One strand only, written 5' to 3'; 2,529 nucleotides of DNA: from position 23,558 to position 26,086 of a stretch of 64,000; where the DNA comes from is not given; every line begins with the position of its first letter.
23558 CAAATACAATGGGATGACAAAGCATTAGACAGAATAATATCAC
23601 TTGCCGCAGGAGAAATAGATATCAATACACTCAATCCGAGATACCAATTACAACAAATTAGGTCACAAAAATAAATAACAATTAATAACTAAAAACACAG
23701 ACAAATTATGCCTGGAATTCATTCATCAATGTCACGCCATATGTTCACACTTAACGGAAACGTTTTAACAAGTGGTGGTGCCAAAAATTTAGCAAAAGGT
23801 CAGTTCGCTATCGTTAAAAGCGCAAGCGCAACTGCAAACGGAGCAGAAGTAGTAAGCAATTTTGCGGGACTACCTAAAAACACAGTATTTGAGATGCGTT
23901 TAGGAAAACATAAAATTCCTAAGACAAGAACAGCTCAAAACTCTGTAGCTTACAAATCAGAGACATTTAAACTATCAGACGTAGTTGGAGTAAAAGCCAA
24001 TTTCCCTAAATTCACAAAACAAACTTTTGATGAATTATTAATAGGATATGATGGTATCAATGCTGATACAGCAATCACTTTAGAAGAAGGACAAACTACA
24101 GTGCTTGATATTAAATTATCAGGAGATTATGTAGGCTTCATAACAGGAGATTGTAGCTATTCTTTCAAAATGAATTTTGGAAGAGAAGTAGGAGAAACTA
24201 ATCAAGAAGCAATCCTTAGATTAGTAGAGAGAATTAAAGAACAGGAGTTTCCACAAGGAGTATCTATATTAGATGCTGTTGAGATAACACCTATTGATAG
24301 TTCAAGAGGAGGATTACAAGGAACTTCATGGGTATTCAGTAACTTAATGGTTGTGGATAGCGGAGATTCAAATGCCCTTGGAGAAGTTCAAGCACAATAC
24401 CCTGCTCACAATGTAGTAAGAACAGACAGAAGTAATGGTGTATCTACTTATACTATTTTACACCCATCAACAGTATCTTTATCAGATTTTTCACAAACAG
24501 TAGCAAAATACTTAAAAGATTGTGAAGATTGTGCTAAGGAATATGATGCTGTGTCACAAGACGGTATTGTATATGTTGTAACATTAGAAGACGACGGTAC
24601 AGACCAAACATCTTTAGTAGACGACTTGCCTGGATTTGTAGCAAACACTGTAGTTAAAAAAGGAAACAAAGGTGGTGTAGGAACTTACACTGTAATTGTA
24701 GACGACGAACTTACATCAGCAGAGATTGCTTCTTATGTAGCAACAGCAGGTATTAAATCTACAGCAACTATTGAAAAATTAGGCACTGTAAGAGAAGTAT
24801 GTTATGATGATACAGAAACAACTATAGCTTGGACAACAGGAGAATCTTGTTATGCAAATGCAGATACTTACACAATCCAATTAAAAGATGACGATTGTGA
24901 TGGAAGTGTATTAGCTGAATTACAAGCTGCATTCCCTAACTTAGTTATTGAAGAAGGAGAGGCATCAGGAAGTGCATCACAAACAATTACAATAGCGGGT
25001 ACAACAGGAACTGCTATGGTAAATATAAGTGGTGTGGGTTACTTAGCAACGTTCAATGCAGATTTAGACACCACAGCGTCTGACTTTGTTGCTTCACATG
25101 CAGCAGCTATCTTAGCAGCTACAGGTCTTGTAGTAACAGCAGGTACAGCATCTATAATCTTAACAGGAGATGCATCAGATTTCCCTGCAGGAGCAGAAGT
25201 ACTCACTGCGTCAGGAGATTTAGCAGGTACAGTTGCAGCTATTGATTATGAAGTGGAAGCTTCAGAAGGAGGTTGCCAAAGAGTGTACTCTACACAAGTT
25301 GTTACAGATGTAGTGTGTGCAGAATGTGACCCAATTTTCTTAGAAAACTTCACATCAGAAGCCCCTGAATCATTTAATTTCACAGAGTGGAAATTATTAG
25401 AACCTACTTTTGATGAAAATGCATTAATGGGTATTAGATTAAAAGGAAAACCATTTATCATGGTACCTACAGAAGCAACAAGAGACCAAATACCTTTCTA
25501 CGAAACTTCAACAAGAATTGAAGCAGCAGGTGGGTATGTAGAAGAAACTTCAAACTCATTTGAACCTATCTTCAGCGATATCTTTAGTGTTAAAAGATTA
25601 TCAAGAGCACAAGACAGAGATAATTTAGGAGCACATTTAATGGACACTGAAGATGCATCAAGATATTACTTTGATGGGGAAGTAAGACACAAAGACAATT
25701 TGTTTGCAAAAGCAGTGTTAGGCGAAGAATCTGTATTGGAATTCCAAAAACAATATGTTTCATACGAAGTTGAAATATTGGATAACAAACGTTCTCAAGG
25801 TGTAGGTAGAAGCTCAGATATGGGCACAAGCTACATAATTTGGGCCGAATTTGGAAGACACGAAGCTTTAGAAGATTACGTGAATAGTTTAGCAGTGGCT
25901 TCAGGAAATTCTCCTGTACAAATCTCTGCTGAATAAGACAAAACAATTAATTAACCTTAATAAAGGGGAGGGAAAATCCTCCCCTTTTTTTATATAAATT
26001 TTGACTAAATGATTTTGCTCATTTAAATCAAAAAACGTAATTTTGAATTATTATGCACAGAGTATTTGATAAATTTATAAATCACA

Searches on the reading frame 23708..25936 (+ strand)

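Call 3: search_protein_families(library=pfam, proteins=[window:23708-25936:+], max_evalue=0.1)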
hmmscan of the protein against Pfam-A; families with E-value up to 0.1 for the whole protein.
window:23708-25936:+ (742 aa): 2 families
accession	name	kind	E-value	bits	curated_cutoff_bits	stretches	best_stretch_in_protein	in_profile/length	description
PF21071.3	LARP1_HEAT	-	0.0024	18.4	27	1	679-719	13-53/149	LARP1 HEAT repeat region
PF14292.12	SusE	-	0.056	14.1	25.2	0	367-396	31-60/106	SusE outer membrane protein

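Call 4: search_protein_families(library=phrogs, proteins=[window:23708-25936:+], max_evalue=0.1)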
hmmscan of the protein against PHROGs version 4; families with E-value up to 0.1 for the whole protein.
window:23708-25936:+ (742 aa): 1 family
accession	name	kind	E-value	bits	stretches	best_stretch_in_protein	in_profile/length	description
phrog_32037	-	unknown function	3.2e-93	314.3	2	5-428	3-433/650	-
